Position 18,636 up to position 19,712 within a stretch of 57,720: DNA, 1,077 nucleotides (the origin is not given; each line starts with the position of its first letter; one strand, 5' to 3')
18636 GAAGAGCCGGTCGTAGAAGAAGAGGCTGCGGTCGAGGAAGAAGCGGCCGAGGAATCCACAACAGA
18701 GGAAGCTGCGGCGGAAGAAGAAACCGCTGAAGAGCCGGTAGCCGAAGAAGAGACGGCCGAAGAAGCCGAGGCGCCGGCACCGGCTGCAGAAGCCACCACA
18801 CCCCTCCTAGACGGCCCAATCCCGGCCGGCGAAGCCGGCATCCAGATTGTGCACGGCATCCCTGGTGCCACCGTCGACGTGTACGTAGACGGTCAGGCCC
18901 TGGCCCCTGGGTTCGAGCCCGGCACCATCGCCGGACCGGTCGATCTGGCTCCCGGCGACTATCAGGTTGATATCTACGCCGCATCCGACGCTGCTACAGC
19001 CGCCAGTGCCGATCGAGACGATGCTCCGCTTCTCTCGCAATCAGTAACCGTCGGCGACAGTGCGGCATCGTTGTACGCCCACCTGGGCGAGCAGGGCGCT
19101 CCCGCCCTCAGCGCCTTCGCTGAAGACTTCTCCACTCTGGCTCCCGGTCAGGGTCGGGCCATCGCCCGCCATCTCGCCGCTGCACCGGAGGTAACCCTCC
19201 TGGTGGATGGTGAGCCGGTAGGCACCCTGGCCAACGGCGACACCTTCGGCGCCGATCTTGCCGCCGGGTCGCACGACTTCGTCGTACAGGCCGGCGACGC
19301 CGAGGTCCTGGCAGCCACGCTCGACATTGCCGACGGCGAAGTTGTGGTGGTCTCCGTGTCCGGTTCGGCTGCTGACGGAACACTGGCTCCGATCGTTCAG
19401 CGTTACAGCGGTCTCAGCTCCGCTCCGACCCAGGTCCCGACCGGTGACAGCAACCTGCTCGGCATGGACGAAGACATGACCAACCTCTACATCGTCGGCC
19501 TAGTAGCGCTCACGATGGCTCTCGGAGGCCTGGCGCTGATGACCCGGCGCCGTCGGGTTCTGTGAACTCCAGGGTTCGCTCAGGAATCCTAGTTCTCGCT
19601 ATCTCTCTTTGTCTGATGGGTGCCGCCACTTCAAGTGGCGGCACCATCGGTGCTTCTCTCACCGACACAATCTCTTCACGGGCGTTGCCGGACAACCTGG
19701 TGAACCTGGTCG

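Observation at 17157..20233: Transmembrane pseudokinase-DUF4397 protein with a sortase-signal-like tail, translationally coupled to a class F-like sortase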

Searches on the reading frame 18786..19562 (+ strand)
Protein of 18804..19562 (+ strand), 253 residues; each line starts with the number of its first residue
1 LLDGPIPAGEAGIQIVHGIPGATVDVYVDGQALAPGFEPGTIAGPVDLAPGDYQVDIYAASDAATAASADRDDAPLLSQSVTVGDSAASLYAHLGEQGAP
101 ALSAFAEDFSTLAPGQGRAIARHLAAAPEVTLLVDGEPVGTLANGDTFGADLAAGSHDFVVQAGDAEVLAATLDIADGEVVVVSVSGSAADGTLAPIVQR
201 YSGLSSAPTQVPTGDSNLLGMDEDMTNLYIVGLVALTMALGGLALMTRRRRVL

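Call 23: search_protein_representatives(protein=window:18804-19562:+)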
Query: 253 residues. Proteins with E-value up to 0.001 (for the whole library): 1202; up to 1e-10: 495; up to 1e-30: 41. The best 150 are listed.
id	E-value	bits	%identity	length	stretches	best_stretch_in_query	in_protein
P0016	3.8e-80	285.5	59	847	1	2-252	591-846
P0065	1.9e-73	263.6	56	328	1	2-253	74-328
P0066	8.7e-71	254.9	37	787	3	10-200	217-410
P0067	1.5e-66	241.0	54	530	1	2-253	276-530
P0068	1.5e-65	237.7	52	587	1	3-251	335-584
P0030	2.9e-63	230.2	52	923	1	2-251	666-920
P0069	1.3e-62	228.1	45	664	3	13-133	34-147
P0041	1.3e-56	208.4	48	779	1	3-251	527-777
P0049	8.4e-56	205.8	50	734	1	3-251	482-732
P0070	1.8e-54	201.4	42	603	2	7-192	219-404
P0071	2.5e-54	201.0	45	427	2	2-199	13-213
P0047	4.2e-54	200.3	49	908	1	3-252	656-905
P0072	3.4e-50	187.5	41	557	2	10-207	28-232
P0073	2.1e-49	184.9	39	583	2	11-212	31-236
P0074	2.4e-46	174.9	44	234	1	24-252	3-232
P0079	1.1e-39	153.1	40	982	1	10-249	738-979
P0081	2.4e-38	148.7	39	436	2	8-211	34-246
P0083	1.3e-36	143.0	42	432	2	11-199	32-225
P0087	1.0e-34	136.8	41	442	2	12-201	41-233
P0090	5.9e-34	134.3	42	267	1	8-250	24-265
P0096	5.0e-32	128.0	36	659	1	12-250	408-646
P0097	1.0e-31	127.0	36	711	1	6-248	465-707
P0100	1.6e-30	123.1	38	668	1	5-238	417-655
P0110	2.3e-28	116.0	38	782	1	12-246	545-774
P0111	5.4e-28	114.8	31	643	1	7-246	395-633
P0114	1.5e-27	113.4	37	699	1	4-240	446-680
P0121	9.8e-27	110.7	38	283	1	5-252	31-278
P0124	2.3e-26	109.5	33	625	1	4-241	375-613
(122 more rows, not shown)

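Call 33: find_related_loci(query=A4, collection=metagenome_contigs, flank=4000)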
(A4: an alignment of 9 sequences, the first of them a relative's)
Query A4 (267 aa) in metagenome_contigs; peptide patterns used: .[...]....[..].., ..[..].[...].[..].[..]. (x = any residue, [..] = any of these).
600 stretches matched a pattern (row limit reached: there are more); 520 encode a relative of the query (tblastn E <= 1e-3); the best 80 are kept; 80 distinct loci.
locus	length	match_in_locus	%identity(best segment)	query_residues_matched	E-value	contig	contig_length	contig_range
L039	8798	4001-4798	79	1-266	2e-119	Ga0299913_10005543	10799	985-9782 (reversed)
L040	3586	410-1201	65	1-265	5e-96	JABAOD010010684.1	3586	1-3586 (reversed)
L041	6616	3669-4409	65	20-267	6e-92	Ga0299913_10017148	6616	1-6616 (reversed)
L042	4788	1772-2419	63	2-214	2e-76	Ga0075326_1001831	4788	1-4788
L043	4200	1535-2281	56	17-264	1e-75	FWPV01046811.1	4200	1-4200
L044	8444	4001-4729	52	1-241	7e-75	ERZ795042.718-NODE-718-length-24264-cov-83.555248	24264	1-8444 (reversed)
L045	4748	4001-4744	58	9-250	7e-74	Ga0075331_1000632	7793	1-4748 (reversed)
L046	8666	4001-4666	60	13-233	7e-73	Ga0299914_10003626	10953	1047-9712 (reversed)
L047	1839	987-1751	51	18-239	6e-75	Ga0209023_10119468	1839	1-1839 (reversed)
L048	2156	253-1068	54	5-266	2e-74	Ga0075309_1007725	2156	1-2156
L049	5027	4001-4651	60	28-242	5e-72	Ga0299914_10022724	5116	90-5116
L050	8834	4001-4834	51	18-266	9e-72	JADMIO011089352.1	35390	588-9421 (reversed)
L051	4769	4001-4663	58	20-238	1e-70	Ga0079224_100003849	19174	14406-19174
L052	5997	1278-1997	52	29-264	5e-70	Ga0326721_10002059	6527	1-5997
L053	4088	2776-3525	53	21-265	4e-68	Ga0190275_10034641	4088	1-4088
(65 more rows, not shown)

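Call 39: list_cluster_members(proteins=[P0111, P0097, P0124, P0096, P0079, P0100, P0110, P0114, P0121, P0090])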
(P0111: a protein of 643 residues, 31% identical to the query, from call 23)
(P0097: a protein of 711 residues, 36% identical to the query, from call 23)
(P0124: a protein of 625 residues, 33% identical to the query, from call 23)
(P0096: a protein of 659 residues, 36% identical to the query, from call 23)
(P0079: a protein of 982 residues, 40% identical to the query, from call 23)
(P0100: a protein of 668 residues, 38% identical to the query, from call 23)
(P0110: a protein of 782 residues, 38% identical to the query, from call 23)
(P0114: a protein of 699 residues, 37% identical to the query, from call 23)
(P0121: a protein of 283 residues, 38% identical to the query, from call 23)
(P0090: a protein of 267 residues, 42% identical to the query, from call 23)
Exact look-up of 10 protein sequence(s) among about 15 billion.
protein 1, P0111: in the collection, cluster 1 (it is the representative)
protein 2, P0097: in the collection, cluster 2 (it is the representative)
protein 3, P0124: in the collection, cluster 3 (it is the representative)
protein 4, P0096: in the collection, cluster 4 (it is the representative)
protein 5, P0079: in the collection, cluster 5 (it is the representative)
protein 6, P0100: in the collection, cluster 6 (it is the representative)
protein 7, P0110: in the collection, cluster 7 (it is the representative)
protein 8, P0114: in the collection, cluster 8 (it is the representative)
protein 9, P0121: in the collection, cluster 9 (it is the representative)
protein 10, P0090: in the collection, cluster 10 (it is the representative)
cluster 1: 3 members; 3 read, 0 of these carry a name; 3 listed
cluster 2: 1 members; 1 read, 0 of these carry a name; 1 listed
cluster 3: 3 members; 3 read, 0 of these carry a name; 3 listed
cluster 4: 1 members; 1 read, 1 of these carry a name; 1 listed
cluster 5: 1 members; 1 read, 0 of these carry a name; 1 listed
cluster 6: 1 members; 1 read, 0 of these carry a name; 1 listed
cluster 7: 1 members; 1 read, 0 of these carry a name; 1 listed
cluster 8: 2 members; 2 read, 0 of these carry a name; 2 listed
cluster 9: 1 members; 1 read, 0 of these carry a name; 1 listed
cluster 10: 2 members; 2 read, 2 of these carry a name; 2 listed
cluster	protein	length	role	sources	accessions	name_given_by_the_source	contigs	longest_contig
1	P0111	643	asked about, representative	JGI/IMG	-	-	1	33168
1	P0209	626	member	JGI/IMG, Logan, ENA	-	-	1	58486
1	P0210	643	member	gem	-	-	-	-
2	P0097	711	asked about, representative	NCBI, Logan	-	-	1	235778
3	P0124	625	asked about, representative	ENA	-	-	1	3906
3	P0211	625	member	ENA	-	-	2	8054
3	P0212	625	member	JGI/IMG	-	-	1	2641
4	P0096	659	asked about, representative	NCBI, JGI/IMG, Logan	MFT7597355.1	MAG: hypothetical protein ACI8TP_000273 [Acidimicrobiales bacterium] | hypothetical protein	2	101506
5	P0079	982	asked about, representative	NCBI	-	-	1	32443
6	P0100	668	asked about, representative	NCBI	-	-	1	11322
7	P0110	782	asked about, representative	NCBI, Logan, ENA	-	-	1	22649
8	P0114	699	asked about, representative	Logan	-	-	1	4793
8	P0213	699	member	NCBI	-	-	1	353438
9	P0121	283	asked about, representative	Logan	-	-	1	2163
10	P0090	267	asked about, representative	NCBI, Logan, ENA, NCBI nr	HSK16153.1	MAG TPA: DUF4397 domain-containing protein [Gaiellaceae bacterium] | DUF4397 domain-containing protein [Gaiellaceae bacterium]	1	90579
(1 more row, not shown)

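Call 58: predict_structure(alignment_id=A5)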
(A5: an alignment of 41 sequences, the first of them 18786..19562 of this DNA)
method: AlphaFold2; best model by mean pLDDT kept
length: 259 residues; sequences in the alignment: 41
mean_pLDDT: 90.0   pTM: 0.76
mean pLDDT of the five models: 90.0, 89.5, 89.0, 88.7, 88.3
residues with pLDDT >= 90: 209; 70-90: 24; 50-70: 19; < 50: 7
segments of 3 or more residues with pLDDT < 50: 1-6
pLDDT, mean of each block of 10 residues (from residue 1): 51 93 96 97 94 94 95 97 95 93 94 95 97 96 96 97 95 92 97 94 95 71 54 83 94 84
secondary structure, 60 per line:
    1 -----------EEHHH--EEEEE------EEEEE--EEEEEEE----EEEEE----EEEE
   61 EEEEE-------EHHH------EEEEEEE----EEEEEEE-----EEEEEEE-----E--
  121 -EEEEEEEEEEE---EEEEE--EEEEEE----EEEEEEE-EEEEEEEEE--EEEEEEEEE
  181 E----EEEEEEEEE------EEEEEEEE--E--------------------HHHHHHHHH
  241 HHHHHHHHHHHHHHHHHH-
elements in order: E19-23 E30-34 E37-43 E48-52 E57-65 E83-89 E94-100 E106-112 E122-132 E136-140 E143-148 E153-159 E161-169 E172-181 E186-194 E201-208 H232-258

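Call 63: fold_search(model_id=the predicted structure, library=pdb)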
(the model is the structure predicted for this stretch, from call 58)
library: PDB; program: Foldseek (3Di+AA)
matches with E <= 10: 842; with E <= 0.001: 18
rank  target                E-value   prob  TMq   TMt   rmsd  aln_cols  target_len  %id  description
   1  5a9d_A                4.4e-06  1.00  0.29  0.39  13.9       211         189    9  Crystal structure of the extracellular domain of PepT1 (released 2015-09-09)
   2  5a9i_A                1.9e-05  1.00  0.49  0.62   5.0       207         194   12  Crystal structure of the extracellular domain of PepT2 (released 2015-09-09)
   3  7s8u                  1.9e-05  1.00  0.48  0.21   5.6       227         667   10  Cryo-EM structure of a mammalian peptide transporter (PepT1/slc15a1) in nanodisc (released 2022-07-20)
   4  7pmx_A                2.0e-05  1.00  0.47  0.21   6.0       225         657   12  HsPepT1 bound to Ala-Phe in the outward facing open conformation (released 2021-10-20)
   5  7nqk_A                2.8e-05  1.00  0.42  0.19   7.9       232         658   11  Cryo-EM structure of the mammalian peptide transporter PepT2 (released 2021-07-07)
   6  7pmw_A                3.8e-05  1.00  0.44  0.20   5.3       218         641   11  HsPepT1 bound to Ala-Phe in the outward facing occluded conformation (released 2021-10-20)
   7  5a9h                  7.5e-05  1.00  0.46  0.59   5.4       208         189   12  Crystal structure of the extracellular domain of PepT2 (released 2015-09-09)
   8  3ufi                  1.8e-04  0.96  0.23  0.21  17.7       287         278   10  Crystal structure of a putative cell adhesion protein (BACOVA_04980) from Bacteroides ovatus ATCC 8483 at 2.18 A resolut (released 2011-12-14)
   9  8jl4_A                2.6e-04  1.00  0.32  0.17   6.5       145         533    8  membrane proteins (released 2024-05-22)
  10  8vkj_B                2.6e-04  1.00  0.28  0.14  11.4       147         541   10  Cryo-EM structure of human HGSNAT bound with Acetyl-CoA (released 2024-06-26)
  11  8vkj_A                3.0e-04  1.00  0.29  0.15   9.2       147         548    7  Cryo-EM structure of human HGSNAT bound with Acetyl-CoA (released 2024-06-26)
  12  8vli_B                3.2e-04  1.00  0.29  0.15   9.3       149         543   10  Cryo-EM structure of human HGSNAT bound with CoA and product analog (released 2024-06-26)
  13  7pmy_A                3.4e-04  1.00  0.44  0.20   5.7       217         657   10  HsPepT2 bound to Ala-Phe in the inward facing partially occluded conformation (released 2021-10-20)
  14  8jkv_A                5.0e-04  1.00  0.30  0.16   6.8       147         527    8  membrane proteins (released 2024-05-22)
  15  8vlv_A                5.0e-04  1.00  0.33  0.18   6.4       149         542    9  Cryo-EM structure of human HGSNAT in inactive state (released 2024-06-26)
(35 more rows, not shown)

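Call 71: search_dna_similar(query=P0090, collection=plasmids, mode=protein, max_rows=15)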
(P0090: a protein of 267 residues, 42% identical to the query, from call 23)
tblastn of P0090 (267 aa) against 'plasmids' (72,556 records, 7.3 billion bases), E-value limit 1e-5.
Records with a match: 18; places in all: 18; records where one place covers at least 80% of the query: 0.
Best place of each record, by identity: <60% 18.
By first word of the organism name: Thermus 13; Thermomicrobium 1; Halomicrococcus 1; Natronorubrum 1; Natribaculum 1; Natrinema 1.
By predicted mobility (MOB-suite, as given by PLSDB): non-mobilizable 18.
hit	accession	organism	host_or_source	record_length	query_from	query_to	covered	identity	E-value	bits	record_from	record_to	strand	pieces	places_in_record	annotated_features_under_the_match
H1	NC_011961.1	Thermomicrobium roseum DSM 5159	-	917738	28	215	70%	53.7%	8e-51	185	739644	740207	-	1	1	DUF4397 domain-containing protein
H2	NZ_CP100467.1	Halomicrococcus gelatinilyticus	cell culture,sediment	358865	28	211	69%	34.2%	4e-14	79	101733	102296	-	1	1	DUF4397 domain-containing protein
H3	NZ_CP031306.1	Natronorubrum bangense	Cell culture,The Bange salt-alkaline ...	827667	39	206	63%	36.1%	5e-12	73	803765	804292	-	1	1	DUF4397 domain-containing protein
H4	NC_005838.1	Thermus thermophilus HB27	-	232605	40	211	64%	33.3%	3e-7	59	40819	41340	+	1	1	DUF4397 domain-containing protein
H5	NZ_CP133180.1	Thermus thermophilus HB27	bacterial culture,lab culture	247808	40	211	64%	33.3%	3e-7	59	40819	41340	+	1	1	DUF4397 domain-containing protein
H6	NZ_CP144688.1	Thermus thermophilus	culture,laboratory strain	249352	40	211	64%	33.3%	3e-7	59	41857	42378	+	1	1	DUF4397 domain-containing protein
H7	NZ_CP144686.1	Thermus thermophilus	culture,laboratory strain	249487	40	211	64%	33.3%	3e-7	59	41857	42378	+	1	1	DUF4397 domain-containing protein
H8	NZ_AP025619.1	Thermus thermophilus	-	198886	40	211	64%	33.3%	4e-7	58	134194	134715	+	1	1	DUF4397 domain-containing protein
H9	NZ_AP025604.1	Thermus thermophilus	-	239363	40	211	64%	33.3%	4e-7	58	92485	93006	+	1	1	DUF4397 domain-containing protein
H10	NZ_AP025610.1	Thermus thermophilus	-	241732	40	211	64%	33.3%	4e-7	58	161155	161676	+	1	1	DUF4397 domain-containing protein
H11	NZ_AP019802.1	Thermus thermophilus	-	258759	40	211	64%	33.3%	4e-7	58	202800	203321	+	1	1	DUF4397 domain-containing protein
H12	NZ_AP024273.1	Thermus thermophilus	-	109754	40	211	64%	33.3%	4e-7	58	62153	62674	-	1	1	DUF4397 domain-containing protein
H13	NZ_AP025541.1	Thermus thermophilus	-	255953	40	211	64%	33.3%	5e-7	58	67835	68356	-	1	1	DUF4397 domain-containing protein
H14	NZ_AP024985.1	Thermus thermophilus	-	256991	40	211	64%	33.3%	5e-7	58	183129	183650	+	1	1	DUF4397 domain-containing protein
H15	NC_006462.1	Thermus thermophilus HB8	-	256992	40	211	64%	33.3%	5e-7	58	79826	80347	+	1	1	DUF4397 domain-containing protein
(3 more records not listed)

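Call 73: get_annotated_region(hit=H1, flank=3500)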
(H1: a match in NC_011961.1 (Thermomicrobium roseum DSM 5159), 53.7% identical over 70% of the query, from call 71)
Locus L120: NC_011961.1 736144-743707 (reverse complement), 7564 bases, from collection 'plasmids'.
description: Thermomicrobium roseum DSM 5159 plasmid unnamed, complete sequence
organism: Thermomicrobium roseum DSM 5159 (NCBI taxid 309801)
taxonomy: Bacteria; Thermomicrobiota; Thermomicrobia; Thermomicrobiales; Thermomicrobiaceae; Thermomicrobium; Thermomicrobium roseum; Thermomicrobium roseum DSM 5159
host: -; source: -; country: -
typing (MOB-suite, as given by PLSDB): non-mobilizable
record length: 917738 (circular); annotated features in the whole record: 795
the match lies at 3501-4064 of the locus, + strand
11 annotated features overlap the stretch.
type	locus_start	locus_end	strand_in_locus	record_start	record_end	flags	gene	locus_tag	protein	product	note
CDS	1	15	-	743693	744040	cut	-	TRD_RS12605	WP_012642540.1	hypothetical protein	-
CDS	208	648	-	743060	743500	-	-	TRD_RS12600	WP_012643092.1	hypothetical protein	-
CDS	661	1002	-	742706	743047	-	-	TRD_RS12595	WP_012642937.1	hypothetical protein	-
CDS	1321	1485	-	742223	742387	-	-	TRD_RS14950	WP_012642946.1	hypothetical protein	-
CDS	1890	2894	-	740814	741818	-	-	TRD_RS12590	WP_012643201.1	zinc-binding dehydrogenase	-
CDS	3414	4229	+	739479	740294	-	-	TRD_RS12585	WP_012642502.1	DUF4397 domain-containing protein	-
CDS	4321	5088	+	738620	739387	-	-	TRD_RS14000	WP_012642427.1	class F sortase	-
CDS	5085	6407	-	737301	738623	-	-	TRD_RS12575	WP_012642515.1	aspartate aminotransferase family protein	-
CDS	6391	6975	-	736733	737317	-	-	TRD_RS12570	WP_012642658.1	Lrp/AsnC family transcriptional regulator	-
CDS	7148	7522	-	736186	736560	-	-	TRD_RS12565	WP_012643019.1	hypothetical protein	-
CDS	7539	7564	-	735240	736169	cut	-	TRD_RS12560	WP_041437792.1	agmatinase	-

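Call 86: get_annotated_region(hit=H4, flank=2500)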
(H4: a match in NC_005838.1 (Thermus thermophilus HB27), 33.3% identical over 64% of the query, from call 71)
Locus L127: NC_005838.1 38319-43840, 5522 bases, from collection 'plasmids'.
description: Thermus thermophilus HB27 plasmid pTT27, complete sequence
organism: Thermus thermophilus HB27 (NCBI taxid 262724)
taxonomy: Bacteria; Deinococcota; Deinococci; Thermales; Thermaceae; Thermus; Thermus thermophilus; Thermus thermophilus HB27
host: -; source: -; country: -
typing (MOB-suite, as given by PLSDB): non-mobilizable; replicon rep_cluster_1121
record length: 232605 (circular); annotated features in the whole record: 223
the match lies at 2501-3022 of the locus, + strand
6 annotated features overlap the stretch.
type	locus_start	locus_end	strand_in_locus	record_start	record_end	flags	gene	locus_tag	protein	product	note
CDS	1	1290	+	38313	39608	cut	-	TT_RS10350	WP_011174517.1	GH1 family beta-glucosidase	GO:0030245 - cellulose catabolic process [Evidence IEA]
CDS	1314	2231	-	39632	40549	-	-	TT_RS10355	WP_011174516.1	MBL fold metallo-hydrolase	-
CDS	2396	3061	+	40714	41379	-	-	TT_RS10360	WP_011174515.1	DUF4397 domain-containing protein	-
CDS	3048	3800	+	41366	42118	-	-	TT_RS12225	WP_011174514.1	methyltransferase domain-containing protein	-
CDS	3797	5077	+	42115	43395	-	-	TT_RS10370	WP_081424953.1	alpha/beta fold hydrolase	-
CDS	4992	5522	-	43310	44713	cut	-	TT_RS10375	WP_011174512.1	FAD-dependent oxidoreductase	-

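Call 87: get_annotated_region(hit=H2, flank=2500)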
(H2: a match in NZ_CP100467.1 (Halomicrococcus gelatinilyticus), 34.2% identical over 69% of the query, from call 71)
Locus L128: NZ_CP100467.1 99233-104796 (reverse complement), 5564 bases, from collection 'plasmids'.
description: Halomicrococcus gelatinilyticus strain GSLN9 plasmid unnamed2, complete sequence
organism: Halomicrococcus gelatinilyticus (NCBI taxid 1702103)
taxonomy: Archaea; Euryarchaeota; Halobacteria; Halobacteriales; Haladaptataceae; Halomicrococcus; Halomicrococcus gelatinilyticus
host: -; source: cell culture,sediment; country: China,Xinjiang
typing (MOB-suite, as given by PLSDB): non-mobilizable
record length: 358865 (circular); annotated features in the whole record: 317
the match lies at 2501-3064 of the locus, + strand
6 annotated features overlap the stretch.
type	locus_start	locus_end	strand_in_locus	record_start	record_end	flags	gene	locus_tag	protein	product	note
CDS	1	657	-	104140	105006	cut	-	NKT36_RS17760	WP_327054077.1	DMT family transporter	GO:0055085 - transmembrane transport [Evidence IEA]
CDS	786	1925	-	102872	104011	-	-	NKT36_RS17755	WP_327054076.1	citrate synthase/methylcitrate synthase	-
CDS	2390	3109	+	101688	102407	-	-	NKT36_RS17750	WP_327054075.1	DUF4397 domain-containing protein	-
CDS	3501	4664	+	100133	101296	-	-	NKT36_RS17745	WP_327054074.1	thiolase family protein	-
CDS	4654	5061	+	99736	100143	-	-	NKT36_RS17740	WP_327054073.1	OB-fold domain-containing protein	-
CDS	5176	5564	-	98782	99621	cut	-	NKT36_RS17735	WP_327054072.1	DUF6544 family protein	-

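Call 88: find_encoding_contigs(protein=P0071, flank=3000, max_places=3)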
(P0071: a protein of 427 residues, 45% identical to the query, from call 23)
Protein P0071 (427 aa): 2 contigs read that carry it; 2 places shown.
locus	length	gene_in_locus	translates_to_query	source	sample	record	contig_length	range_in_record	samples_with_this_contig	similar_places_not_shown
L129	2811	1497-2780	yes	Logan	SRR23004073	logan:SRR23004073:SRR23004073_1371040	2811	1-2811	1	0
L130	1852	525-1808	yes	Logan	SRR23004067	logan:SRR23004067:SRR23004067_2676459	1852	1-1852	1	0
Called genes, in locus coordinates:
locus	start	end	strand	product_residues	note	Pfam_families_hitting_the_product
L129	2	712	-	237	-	?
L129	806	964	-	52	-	-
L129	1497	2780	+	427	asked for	PF14344:DUF4397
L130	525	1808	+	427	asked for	PF14344:DUF4397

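Call 89: find_encoding_contigs(protein=P0097, flank=3500, max_places=2)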
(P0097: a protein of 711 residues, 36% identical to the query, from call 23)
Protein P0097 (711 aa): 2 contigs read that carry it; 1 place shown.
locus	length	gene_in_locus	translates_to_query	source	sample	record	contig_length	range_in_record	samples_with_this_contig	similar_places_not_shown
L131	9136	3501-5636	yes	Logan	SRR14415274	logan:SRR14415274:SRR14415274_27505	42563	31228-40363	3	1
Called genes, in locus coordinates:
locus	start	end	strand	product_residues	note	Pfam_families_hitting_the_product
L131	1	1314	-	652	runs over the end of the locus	PF03193:RsgA_GTPase (faint), PF00005:ABC_tran, PF02463:SMC_N (faint), PF13476:AAA_23 (faint), PF13555:AAA_29 (faint), PF12848:ABC_tran_Xtn, PF00005:ABC_tran, PF16326:ABC_tran_CTD, +1 more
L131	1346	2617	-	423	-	PF00275:EPSP_synthase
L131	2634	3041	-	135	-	-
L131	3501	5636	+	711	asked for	PF14344:DUF4397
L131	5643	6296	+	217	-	PF04203:Sortase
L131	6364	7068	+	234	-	PF03703:bPH_2, PF09851:SHOCT (weak)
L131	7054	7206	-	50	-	-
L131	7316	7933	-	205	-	-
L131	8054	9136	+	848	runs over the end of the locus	PF17900:Peptidase_M1_N, PF01433:Peptidase_M1, PF11838:ERAP1_C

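Call 90: find_encoding_contigs(protein=P0111, flank=3500, max_places=2)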
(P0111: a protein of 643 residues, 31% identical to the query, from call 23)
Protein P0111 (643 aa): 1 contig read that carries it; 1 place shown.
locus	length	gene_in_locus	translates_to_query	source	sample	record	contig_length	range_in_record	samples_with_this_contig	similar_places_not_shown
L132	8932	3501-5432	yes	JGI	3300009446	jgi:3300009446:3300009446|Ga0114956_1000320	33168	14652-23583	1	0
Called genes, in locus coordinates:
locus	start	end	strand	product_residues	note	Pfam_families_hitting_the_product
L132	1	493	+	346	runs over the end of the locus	PF00590:TP_methylase, PF03819:MazG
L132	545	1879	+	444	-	PF00578:AhpC-TSA, PF08534:Redoxin (weak), PF13905:Thioredoxin_8, PF01436:NHL (weak)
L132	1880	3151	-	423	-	PF00275:EPSP_synthase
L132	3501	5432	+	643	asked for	PF14344:DUF4397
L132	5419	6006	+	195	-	PF04203:Sortase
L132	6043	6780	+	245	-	PF03703:bPH_2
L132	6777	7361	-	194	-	-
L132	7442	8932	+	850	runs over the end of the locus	PF17900:Peptidase_M1_N, PF01433:Peptidase_M1, PF11838:ERAP1_C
